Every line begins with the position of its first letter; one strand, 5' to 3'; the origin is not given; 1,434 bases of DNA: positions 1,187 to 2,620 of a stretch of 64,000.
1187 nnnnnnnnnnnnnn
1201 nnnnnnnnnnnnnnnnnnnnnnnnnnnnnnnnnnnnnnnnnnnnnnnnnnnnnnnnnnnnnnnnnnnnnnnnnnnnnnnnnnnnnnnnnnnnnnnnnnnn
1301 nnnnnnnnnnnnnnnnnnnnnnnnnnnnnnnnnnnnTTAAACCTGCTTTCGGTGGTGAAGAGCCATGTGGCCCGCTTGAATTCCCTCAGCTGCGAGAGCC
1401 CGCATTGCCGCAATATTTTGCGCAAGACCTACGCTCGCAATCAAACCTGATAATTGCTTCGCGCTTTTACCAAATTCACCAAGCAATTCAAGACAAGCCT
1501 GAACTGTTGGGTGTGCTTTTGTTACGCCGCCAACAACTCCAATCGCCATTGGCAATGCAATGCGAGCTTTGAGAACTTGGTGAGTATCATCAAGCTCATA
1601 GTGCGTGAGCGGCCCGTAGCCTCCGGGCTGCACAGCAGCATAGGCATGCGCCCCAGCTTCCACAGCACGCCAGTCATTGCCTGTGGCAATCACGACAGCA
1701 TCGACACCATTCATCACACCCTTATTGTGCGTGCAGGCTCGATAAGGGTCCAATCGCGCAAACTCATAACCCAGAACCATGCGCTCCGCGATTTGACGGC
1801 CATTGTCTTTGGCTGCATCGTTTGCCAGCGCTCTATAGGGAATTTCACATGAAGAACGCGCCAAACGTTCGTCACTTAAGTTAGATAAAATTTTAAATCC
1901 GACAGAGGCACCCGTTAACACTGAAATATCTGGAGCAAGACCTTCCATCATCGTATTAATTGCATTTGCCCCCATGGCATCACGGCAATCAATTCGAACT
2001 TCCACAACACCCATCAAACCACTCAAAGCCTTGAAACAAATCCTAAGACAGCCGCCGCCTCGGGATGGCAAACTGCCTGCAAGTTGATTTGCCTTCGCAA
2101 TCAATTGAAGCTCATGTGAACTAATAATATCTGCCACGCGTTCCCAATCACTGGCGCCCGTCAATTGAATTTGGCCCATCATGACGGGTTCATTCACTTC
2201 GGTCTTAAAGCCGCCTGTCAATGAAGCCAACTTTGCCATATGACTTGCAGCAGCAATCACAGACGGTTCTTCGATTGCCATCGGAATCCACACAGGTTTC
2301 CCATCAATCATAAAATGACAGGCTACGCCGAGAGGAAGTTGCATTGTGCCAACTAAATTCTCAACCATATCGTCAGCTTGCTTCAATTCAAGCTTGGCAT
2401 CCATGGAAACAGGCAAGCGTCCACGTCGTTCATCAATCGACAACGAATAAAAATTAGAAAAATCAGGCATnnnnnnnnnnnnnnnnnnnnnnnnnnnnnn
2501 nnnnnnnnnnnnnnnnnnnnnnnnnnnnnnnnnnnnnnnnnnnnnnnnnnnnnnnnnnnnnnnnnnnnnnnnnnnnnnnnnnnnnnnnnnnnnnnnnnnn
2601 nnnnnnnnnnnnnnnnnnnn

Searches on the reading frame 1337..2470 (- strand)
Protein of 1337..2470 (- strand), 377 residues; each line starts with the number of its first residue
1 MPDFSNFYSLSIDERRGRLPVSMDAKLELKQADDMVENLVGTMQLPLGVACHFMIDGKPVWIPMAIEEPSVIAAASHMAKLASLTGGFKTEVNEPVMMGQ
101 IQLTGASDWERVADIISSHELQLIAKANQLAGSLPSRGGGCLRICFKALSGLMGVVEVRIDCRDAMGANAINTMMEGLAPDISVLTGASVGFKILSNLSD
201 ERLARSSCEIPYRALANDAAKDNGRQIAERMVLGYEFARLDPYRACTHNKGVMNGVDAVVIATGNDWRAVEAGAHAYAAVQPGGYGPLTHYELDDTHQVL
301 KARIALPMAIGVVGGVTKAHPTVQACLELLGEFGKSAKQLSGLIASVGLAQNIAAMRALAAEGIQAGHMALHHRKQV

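Call 61: find_encoding_contigs(protein=window:1337-2470:-, flank=10000, max_places=4)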
Protein window:1337-2470:- (377 aa): 1 contig read that carries it; 1 place shown.
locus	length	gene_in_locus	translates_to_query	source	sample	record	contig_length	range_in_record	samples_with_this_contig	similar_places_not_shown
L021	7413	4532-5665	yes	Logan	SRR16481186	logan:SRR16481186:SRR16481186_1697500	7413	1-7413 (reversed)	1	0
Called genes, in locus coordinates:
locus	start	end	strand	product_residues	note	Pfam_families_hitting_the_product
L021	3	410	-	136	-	?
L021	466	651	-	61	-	PF01783:Ribosomal_L32p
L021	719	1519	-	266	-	PF01553:Acyltransferase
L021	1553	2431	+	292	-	-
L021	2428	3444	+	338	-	PF01168:Ala_racemase_N, PF00842:Ala_racemase_C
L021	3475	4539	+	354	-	PF00478:IMPDH, PF01070:FMN_dh, PF00977:His_biosynth (faint), PF01207:Dus (faint), PF03060:NMO (weak)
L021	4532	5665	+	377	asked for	PF00368:HMG-CoA_red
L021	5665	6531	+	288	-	PF00288:GHMP_kinases_N, PF08544:GHMP_kinases_C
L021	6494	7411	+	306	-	?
